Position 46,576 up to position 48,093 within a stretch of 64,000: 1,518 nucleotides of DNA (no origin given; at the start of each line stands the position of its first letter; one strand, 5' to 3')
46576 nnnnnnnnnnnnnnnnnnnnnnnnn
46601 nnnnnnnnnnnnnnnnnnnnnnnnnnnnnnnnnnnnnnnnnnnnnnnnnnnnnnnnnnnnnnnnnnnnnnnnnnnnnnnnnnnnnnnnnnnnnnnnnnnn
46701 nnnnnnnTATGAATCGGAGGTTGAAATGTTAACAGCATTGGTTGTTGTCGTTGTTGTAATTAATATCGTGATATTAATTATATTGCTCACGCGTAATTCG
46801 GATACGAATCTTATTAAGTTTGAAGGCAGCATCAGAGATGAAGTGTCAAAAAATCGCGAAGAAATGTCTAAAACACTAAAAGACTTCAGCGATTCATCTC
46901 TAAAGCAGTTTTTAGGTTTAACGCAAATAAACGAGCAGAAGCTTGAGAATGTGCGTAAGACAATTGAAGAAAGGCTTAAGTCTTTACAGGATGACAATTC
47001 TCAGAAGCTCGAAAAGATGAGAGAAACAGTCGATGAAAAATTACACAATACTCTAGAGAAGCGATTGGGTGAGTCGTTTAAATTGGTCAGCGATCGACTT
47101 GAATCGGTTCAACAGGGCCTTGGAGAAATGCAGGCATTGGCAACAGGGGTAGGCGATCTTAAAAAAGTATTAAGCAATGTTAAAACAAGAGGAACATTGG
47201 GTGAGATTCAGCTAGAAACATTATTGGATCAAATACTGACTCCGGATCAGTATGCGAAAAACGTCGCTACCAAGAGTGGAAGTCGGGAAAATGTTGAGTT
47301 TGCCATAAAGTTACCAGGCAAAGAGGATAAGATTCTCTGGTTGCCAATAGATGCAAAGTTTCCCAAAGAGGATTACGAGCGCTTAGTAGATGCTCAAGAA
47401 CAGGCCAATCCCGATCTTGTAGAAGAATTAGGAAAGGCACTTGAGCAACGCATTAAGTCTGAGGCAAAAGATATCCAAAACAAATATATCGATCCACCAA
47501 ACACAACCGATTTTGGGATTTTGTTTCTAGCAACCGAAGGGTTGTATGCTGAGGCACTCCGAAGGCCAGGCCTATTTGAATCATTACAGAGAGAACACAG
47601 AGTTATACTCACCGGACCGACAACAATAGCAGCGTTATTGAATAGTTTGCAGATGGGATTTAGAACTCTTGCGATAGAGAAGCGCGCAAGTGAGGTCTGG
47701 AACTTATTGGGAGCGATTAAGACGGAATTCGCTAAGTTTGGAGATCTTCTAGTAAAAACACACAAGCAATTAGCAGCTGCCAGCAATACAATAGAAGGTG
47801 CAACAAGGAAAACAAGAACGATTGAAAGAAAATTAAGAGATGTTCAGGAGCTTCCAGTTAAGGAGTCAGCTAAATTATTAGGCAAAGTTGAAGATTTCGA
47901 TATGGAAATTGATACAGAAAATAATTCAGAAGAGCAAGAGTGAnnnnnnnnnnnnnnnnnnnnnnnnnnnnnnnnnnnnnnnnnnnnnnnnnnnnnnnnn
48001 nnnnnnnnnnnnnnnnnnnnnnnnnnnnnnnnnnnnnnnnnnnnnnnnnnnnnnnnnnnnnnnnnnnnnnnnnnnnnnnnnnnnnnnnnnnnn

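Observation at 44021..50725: tRNA-bounded islet of DNA-processing genes around the retron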

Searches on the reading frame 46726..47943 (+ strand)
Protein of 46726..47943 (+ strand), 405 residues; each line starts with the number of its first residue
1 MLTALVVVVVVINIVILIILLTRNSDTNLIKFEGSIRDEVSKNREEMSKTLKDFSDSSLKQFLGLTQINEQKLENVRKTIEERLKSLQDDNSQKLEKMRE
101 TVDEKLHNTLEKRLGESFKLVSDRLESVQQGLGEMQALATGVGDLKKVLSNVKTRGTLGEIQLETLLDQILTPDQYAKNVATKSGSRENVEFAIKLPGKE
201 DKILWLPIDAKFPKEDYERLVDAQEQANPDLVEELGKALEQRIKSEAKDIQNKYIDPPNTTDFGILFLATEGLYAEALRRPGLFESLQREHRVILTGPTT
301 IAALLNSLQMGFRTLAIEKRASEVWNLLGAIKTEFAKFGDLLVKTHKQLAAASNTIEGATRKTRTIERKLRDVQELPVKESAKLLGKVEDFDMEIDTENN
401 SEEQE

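Call 4: search_protein_families(library=pfam, proteins=[window:46726-47943:+], max_evalue=0.01)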
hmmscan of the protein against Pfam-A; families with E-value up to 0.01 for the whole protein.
window:46726-47943:+ (405 aa): 2 families
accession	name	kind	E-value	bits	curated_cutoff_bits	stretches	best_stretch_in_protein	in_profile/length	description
PF02646.22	RmuC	-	2e-77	260.6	26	1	93-382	1-290/291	RmuC family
PF01442.23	Apolipoprotein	-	0.00056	20.1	90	1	36-136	82-178/190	Apolipoprotein A1/A4/E domain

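Call 5: search_protein_families(library=padloc, proteins=[window:46726-47943:+], max_evalue=0.01)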
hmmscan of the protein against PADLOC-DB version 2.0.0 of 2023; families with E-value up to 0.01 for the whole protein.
window:46726-47943:+ (405 aa): 2 families
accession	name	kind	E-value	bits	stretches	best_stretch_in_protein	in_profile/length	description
PDLC03812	RTasRmuC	-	1.8e-11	41.3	1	40-363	76-402/439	DRT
PDLC00637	ZorA2|ZorA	-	0.0014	15.5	1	11-126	95-213/420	MotA/ExbB/TolQ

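Call 10: find_encoding_contigs(protein=window:46726-47943:+, flank=10000, max_places=6)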
Protein window:46726-47943:+ (405 aa): 9 contigs read that carry it; 6 places shown.
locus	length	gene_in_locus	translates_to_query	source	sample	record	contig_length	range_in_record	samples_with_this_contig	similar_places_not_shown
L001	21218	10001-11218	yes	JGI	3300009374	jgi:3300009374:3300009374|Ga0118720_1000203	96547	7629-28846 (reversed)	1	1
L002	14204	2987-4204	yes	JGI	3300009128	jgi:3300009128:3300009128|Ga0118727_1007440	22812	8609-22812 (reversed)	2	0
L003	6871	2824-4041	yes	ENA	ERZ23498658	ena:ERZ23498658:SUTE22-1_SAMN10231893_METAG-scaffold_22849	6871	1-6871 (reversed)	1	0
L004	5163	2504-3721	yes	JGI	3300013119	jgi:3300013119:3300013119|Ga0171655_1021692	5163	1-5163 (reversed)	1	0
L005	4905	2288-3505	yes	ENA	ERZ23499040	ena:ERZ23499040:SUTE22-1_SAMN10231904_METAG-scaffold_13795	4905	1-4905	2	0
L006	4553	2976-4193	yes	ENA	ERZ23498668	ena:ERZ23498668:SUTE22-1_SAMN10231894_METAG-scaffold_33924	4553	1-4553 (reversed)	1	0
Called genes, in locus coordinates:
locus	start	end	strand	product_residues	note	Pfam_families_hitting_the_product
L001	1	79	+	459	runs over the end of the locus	PF01225:Mur_ligase, PF08245:Mur_ligase_M, PF02875:Mur_ligase_C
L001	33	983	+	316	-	PF01565:FAD_binding_4, PF02873:MurB_C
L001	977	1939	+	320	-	PF01820:Dala_Dala_lig_N, PF01071:GARS_A, PF02655:ATP-grasp_3, PF08443:RimK, PF07478:Dala_Dala_lig_C, PF13535:ATP-grasp_4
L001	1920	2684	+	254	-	PF03799:FtsQ_DivIB_C (weak)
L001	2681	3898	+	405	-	PF02491:SHS2_FTSA, PF06723:MreB_Mbl, PF11104:PilM_2, PF14450:FtsA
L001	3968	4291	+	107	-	PF02922:CBM_48, PF16561:AMPK1_CBM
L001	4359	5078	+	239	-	PF04055:Radical_SAM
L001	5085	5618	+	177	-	-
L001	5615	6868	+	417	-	-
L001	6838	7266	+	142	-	-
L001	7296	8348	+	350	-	PF03167:UDG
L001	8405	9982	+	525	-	PF11074:DUF2779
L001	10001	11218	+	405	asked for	PF02646:RmuC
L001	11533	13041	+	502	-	PF00078:RVT_1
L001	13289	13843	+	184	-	-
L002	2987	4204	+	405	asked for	PF02646:RmuC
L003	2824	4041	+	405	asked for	PF02646:RmuC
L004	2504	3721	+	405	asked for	PF02646:RmuC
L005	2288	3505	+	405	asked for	PF02646:RmuC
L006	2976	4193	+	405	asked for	PF02646:RmuC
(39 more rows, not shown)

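Call 11: find_related_loci(query=window:46726-47943:+, collection=genome_contigs, flank=10000)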
Query window:46726-47943:+ (405 aa) in genome_contigs; peptide patterns used: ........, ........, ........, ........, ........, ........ (x = any residue, [..] = any of these).
599 stretches matched a pattern (row limit reached: there are more); 570 encode a relative of the query (tblastn E <= 1e-3); the best 80 are kept; 80 distinct loci.
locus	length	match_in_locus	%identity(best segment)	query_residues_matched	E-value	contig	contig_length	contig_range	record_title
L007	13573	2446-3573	79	15-390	0e+0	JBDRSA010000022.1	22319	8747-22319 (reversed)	MAG: Candidatus Omnitrophota bacterium isolate MEGAHIT-group-3.119 k141_235572, whole genome shotgun sequence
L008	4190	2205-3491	63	5-390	3e-174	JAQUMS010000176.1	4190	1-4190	MAG: Candidatus Omnitrophota bacterium isolate STD1_16 NODE_90668_length_4190_cov_2.279104_Sandtown_D1, whole genome sho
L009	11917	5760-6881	65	1-380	1e-167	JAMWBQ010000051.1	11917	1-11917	MAG: Candidatus Omnitrophota bacterium isolate DG_1_4.bins.113.Tibet NODE_6323_length_11917_cov_1.325021, whole genome s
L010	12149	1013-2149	65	1-385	7e-161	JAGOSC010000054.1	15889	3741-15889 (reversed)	MAG: Candidatus Omnitrophota bacterium isolate Gw_Eff_bin_307 Gw_Eff_8239_length_15889_cov_6.729032, whole genome shotgu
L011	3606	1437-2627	62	2-385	2e-164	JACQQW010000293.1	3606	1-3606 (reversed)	MAG: Candidatus Omnitrophota bacterium isolate NC_groundwater_1343_Ag_S-0.2um_51_20 S_p2_S4_coassembly_k141_3942156, who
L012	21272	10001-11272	60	1-378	2e-157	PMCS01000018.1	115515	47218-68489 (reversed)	MAG: Candidatus Omnitrophota bacterium isolate fen_1318 73.20120700_E3M.124_contig_772, whole genome shotgun sequence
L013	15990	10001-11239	61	1-390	1e-156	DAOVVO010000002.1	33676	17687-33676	MAG TPA_asm: Nitrospirota bacterium isolate CSMAG_1707 CSMAG_1707_k141_2224377_length_33676_cov_11.0778, whole genome sh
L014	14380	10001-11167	62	1-385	1e-155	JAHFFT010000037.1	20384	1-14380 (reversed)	MAG: Candidatus Omnitrophota bacterium isolate nzgw299 NODE_2490_length_20385_cov_6.521467, whole genome shotgun sequenc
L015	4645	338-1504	63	26-385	7e-158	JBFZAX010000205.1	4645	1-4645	MAG: Candidatus Omnitrophota bacterium isolate PPR_0478 k121_4000711, whole genome shotgun sequence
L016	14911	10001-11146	61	6-385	2e-154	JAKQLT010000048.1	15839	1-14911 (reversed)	MAG: Candidatus Omnitrophota bacterium isolate USDV_maxbin.202 k141_1373231, whole genome shotgun sequence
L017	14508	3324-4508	59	1-395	3e-153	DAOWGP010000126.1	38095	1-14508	MAG TPA_asm: Candidatus Omnitrophota bacterium isolate CSMAG_1994 CSMAG_1994_k141_1219261_length_38095_cov_59.3477, whol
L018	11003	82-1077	70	46-377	8e-153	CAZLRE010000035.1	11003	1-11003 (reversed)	MAG TPA_asm: uncultured Planctomycetales bacterium isolate binchicken_co16_163 genome assembly, contig: NODE_9947_length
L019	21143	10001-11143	63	26-394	7e-150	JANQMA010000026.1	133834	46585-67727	MAG: Candidatus Omnitrophota bacterium isolate PL25a_bin.80 k99_2069736, whole genome shotgun sequence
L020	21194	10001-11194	60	31-396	8e-148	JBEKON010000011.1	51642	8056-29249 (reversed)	MAG: Verrucomicrobiota bacterium isolate SPRUCE 441 SPRUCE_441_11, whole genome shotgun sequence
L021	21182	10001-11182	60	37-404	2e-147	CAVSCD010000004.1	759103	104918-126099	MAG: Candidatus Aminicenantes bacterium isolate MFD02979.bin.2.51 genome assembly, contig: contig_120634, whole genome s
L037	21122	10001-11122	58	1-377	3e-142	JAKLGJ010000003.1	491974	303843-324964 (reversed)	MAG: Candidatus Omnitrophota bacterium isolate RA.bin37 RA.bin37_3, whole genome shotgun sequence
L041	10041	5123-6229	59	37-402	5e-141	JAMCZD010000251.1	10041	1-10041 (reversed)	MAG: Candidatus Omnitrophota bacterium isolate FK_Sedi_B_Bin.32 NODE_28162_length_10041_cov_1.99929, whole genome shotgu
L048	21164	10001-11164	57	5-396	3e-139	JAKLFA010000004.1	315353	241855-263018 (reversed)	MAG: Candidatus Omnitrophota bacterium isolate RA.bin146 RA.bin146_4, whole genome shotgun sequence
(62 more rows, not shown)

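Call 23: search_protein_families(library=ncbifam, proteins=[window:46726-47943:+], max_evalue=0.01)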
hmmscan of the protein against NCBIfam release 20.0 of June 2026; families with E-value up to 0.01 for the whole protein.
window:46726-47943:+ (405 aa): 1 family
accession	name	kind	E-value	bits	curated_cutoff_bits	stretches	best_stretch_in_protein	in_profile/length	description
NF033914.0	antiphage_ZorA_1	subfamily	0.0073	14.6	190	0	48-130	339-424/619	anti-phage ZorAB system protein ZorA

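Call 38: find_homologous_proteins(query=window:46726-47943:+, max_evalue=1e-100)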
Query window:46726-47943:+ (405 aa): 7979 proteins with E <= 1e-100 among 8000 candidates; the best 120 are listed.
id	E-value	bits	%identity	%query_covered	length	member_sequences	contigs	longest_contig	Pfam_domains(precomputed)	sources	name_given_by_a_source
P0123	4.1e-251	850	100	100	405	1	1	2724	PF02646.23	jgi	-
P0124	2.0e-219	746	87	96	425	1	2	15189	PF02646.23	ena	-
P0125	2.1e-219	746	87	96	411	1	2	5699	PF02646.23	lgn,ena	-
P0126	3.8e-214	729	87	96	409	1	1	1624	PF02646.23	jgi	-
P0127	8.2e-214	728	85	100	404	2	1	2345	PF02646.23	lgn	-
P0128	2.2e-210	716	85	95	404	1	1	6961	PF02646.23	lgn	-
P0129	6.8e-209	711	83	100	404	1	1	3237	PF02646.23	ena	-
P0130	5.0e-207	705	83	94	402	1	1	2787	PF02646.23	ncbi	-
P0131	1.1e-201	688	81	98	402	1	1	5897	PF02646.23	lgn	-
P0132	4.7e-194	663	79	93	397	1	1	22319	PF02646.23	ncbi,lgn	ncbi:MAG: DNA recombination protein RmuC [Candidatus Omnitrophota bacterium]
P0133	5.1e-192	656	100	76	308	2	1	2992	PF02646.23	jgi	-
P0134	5.4e-190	649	76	96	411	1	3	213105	PF02646.23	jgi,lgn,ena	-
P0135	8.3e-187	639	77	90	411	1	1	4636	PF02646.23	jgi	-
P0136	1.2e-185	635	74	97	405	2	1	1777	PF02646.23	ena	-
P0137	1.7e-184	631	75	96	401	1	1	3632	PF02646.23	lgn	-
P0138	4.5e-184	630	73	98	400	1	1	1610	PF02646.23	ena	-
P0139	6.8e-182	623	73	95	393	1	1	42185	PF02646.23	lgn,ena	-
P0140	8.5e-182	622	75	93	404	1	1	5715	PF02646.23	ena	-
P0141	5.4e-178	610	71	97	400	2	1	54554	PF02646.23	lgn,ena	-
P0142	2.0e-177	608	72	95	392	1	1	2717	PF02646.23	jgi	jgi:DNA recombination protein RmuC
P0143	2.5e-176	604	73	95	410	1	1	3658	PF02646.23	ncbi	-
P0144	1.0e-174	599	71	97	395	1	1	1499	PF02646.23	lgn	-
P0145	3.0e-172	591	70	95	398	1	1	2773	PF02646.23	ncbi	-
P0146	3.7e-171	587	74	88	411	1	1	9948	PF02646.23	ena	-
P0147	1.4e-167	575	70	95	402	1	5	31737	PF02646.23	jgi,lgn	jgi:DNA recombination protein RmuC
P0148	7.0e-167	573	69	98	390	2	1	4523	PF02646.23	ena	-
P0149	1.5e-165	569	68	95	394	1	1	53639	PF02646.23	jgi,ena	-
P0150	2.4e-165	568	72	91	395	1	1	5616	PF02646.23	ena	-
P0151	3.2e-165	568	69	95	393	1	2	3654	PF02646.23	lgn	-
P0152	4.2e-165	567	71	91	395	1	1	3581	PF02646.23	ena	-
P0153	6.7e-165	567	68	95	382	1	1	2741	PF02646.23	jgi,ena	-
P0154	7.4e-165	567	68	95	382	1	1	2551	PF02646.23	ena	-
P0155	2.1e-164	565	67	95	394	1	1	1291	PF02646.23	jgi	jgi:DNA recombination protein RmuC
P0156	9.9e-164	563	65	95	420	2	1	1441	PF02646.23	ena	-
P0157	1.1e-163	563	72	88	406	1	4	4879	PF02646.23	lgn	-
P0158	1.1e-163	563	64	96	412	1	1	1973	PF02646.23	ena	-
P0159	1.5e-163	562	71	91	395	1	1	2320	PF02646.23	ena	-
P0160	1.7e-163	562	66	98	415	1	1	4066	PF02646.23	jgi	jgi:DNA recombination protein RmuC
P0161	1.7e-163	562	72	90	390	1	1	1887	PF02646.23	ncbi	-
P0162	2.3e-163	562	73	88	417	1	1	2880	PF02646.23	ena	-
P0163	3.0e-163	561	73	85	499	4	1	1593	PF02646.23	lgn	-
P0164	3.1e-163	561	69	90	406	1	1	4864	PF02646.23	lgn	-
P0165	4.7e-162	557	72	89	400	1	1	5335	PF02646.23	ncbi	-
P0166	4.7e-162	557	63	96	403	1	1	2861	PF02646.23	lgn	-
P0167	6.5e-162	557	69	93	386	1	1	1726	PF02646.23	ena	-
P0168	1.1e-161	556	65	96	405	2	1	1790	PF02646.23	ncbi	-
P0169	9.0e-161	553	66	92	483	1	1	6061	PF02646.23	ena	-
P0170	9.2e-161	553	63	96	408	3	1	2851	PF02646.23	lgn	-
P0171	1.2e-160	553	69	90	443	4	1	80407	PF02646.23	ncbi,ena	ncbi:MAG: DNA recombination protein RmuC [Candidatus Omnitrophota bacterium]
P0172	1.5e-160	552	70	88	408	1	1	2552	PF02646.23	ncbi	-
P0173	1.8e-160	552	69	91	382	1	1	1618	PF02646.23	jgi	jgi:DNA recombination protein RmuC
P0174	2.0e-160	552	70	88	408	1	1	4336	PF02646.23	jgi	jgi:DNA recombination protein RmuC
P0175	2.4e-160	552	65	95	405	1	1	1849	PF02646.23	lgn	-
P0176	2.8e-160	551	63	96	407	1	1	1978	PF02646.23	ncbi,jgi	jgi:DNA recombination protein RmuC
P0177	4.7e-160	551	62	95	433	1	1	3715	PF02646.23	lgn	-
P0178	7.2e-160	550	65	97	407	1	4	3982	PF02646.23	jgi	jgi:DNA recombination protein RmuC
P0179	1.2e-159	549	70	88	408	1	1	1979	PF02646.23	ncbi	-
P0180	4.1e-159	548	70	94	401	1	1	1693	PF02646.23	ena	-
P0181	4.4e-159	548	70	87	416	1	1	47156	PF02646.23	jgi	jgi:DNA recombination protein RmuC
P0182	6.0e-159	547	73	88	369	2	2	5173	PF02646.23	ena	-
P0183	1.0e-158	546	68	88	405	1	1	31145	PF02646.23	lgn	-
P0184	1.3e-158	546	60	96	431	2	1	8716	PF02646.23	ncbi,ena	-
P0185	1.7e-158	546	63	96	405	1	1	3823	PF02646.23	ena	-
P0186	2.2e-158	545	63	95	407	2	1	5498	PF02646.23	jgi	jgi:DNA recombination protein RmuC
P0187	2.8e-158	545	63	95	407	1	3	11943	PF02646.23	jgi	jgi:DNA recombination protein RmuC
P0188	6.8e-158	544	67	95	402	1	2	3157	PF02646.23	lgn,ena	-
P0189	2.1e-157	542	68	96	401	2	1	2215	PF02646.23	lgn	-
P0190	3.3e-157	541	71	90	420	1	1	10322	PF02646.23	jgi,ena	-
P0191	4.0e-157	541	74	81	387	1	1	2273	PF02646.23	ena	-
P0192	4.6e-157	541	68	96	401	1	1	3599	PF02646.23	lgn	-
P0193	4.7e-157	541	67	93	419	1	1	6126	PF02646.23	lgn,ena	-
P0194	6.0e-157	540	68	91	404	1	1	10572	PF02646.23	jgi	-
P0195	7.9e-157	540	70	90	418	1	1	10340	PF02646.23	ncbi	ncbi:MAG: DNA recombination protein RmuC [Planctomycetota bacterium]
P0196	8.1e-157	540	64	96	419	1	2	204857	PF01442.24,PF02646.23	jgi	jgi:DNA recombination protein RmuC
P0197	9.0e-157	540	64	96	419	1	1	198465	PF01442.24,PF02646.23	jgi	jgi:DNA recombination protein RmuC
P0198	1.8e-156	539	68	92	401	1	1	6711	PF02646.23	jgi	jgi:DNA recombination protein RmuC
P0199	2.8e-156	538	70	86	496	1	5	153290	PF02646.23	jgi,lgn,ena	-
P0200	2.8e-156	538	62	94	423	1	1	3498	PF02646.23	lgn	-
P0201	2.8e-156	538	64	98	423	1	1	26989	PF02646.23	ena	-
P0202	2.9e-156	538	65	99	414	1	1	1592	PF02646.23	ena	-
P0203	1.0e-155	536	65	97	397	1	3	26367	PF02646.23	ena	-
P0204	1.5e-155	536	64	94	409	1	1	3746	PF02646.23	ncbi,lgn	-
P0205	1.5e-155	536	65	91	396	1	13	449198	PF02646.23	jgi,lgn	jgi:DNA recombination protein RmuC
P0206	3.7e-155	535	61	98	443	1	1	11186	PF02646.23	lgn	-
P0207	5.4e-155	534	68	88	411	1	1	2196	PF02646.23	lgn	-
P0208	9.8e-155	533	70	86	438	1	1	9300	PF02646.23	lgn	-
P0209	1.2e-154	533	64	95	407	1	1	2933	PF02646.23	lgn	-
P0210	1.5e-154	533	63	96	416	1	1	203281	PF02646.23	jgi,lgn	jgi:DNA recombination protein RmuC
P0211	1.7e-154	532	65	98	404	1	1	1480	PF02646.23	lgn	-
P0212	3.6e-154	531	64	95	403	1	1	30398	PF02646.23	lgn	-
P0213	7.4e-154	530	71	86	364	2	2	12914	PF02646.23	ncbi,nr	ncbi:MAG: DNA recombination protein RmuC [Candidatus Omnitrophica bacterium]|nr:DNA recombination pr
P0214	7.8e-154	530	71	84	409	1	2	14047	PF02646.23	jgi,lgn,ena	-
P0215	8.4e-154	530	66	95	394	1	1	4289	PF02646.23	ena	-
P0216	1.1e-153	530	66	95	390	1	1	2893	PF02646.23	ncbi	ncbi:MAG: DNA recombination protein RmuC, partial [Candidatus Omnitrophota bacterium]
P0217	2.3e-153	529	63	95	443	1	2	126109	PF02646.23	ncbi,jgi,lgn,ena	-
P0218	3.0e-153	528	62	95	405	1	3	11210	PF02646.23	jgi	jgi:DNA recombination protein RmuC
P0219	3.6e-153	528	66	89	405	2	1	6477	PF02646.23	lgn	-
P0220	4.4e-153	528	69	88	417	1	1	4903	PF02646.23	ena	-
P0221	5.7e-153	527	65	98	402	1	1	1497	PF28217.1,PF01442.24,PF02646.23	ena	-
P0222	5.7e-153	527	65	93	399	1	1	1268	PF02646.23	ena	-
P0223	6.5e-153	527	62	95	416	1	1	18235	PF02646.23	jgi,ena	-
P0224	6.8e-153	527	66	95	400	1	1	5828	PF02646.23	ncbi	-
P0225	8.7e-153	527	69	89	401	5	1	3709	PF02646.23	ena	-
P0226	1.2e-152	526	59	89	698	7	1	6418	PF01442.24,PF02646.23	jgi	-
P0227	1.8e-152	526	66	88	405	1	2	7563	PF02646.23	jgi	jgi:DNA recombination protein RmuC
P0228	2.9e-152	525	67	93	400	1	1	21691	PF02646.23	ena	-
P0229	3.9e-152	525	68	89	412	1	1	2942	PF02646.23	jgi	-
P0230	4.6e-152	524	65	91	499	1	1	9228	PF02646.23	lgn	-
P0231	4.7e-152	524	65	94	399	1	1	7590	PF02646.23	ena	-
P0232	4.7e-152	524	68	90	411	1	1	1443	PF02646.23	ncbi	-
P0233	5.6e-152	524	65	97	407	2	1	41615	PF02646.23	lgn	-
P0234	6.1e-152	524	67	93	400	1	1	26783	PF02646.23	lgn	-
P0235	7.5e-152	524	65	97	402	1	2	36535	PF02646.23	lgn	-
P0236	8.3e-152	524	63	95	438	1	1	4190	PF02646.23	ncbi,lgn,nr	ncbi:MAG: DNA recombination protein RmuC [Candidatus Omnitrophica bacterium]|nr:DNA recombination pr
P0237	1.2e-151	523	61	96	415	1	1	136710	PF02646.23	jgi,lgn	-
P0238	1.2e-151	523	64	91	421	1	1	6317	PF02646.23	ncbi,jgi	-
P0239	2.5e-151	522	62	98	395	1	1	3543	PF02646.23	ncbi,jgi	jgi:DNA recombination protein RmuC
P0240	2.8e-151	522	69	90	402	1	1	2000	PF28217.1,PF01442.24,PF02646.23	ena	-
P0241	3.4e-151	522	68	90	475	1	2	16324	PF02646.23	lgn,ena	-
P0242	4.0e-151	521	60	96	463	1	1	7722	PF02646.23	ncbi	-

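Call 39: find_encoding_contigs(protein=P0124, flank=10000, max_places=2)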
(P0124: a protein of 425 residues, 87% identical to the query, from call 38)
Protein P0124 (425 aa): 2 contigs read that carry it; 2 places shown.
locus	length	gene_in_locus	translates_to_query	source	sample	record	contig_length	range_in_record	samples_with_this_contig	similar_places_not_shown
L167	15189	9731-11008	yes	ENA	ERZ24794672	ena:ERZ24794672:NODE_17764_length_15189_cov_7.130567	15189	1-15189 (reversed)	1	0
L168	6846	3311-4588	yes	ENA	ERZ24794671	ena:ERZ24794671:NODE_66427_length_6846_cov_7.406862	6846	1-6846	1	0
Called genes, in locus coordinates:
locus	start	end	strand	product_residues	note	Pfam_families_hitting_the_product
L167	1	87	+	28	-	?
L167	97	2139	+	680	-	PF20720:nSTAND3 (weak), PF07728:AAA_5 (faint)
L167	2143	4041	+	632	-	PF09823:DUF2357, PF04411:PDDEXK_7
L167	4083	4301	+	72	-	-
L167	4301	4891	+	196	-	-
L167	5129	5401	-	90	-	-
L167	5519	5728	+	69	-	PF13560:HTH_31, PF12844:HTH_19 (weak), PF01381:HTH_3, PF13443:HTH_26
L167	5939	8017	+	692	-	PF10592:AIPR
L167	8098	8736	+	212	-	-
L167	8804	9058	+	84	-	-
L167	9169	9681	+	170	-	-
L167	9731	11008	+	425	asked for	PF02646:RmuC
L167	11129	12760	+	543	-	PF02463:SMC_N (faint), PF11398:DUF2813, PF13175:AAA_15, PF13304:AAA_21, PF13175:AAA_15, PF20469:OLD-like_TOPRIM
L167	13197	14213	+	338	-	PF13439:Glyco_transf_4, PF00534:Glycos_transf_1, PF13692:Glyco_trans_1_4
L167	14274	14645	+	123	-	PF00072:Response_reg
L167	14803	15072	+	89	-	PF18905:DUF5661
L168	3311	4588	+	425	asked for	PF02646:RmuC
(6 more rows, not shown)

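Call 40: find_encoding_contigs(protein=P0128, flank=10000, max_places=2)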
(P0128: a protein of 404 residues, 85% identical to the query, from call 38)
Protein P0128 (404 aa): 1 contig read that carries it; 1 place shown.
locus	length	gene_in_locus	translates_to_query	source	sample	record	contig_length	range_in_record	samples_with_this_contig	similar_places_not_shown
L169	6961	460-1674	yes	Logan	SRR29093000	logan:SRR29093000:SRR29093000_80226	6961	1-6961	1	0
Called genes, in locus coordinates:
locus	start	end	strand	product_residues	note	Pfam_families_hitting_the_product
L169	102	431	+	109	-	-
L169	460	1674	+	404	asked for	PF02646:RmuC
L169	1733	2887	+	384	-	PF01938:TRAM (weak), PF05958:tRNA_U5-meth_tr, PF13847:Methyltransf_31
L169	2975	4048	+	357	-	PF06071:YchF-GTPase_C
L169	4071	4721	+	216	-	PF00881:Nitroreductase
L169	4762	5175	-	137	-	PF01842:ACT, PF13291:ACT_4 (faint), PF19571:ACT_8, PF13840:ACT_7 (faint), PF22629:ACT_AHAS_ss (weak)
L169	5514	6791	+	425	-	PF04055:Radical_SAM, PF13186:SPASM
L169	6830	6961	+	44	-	?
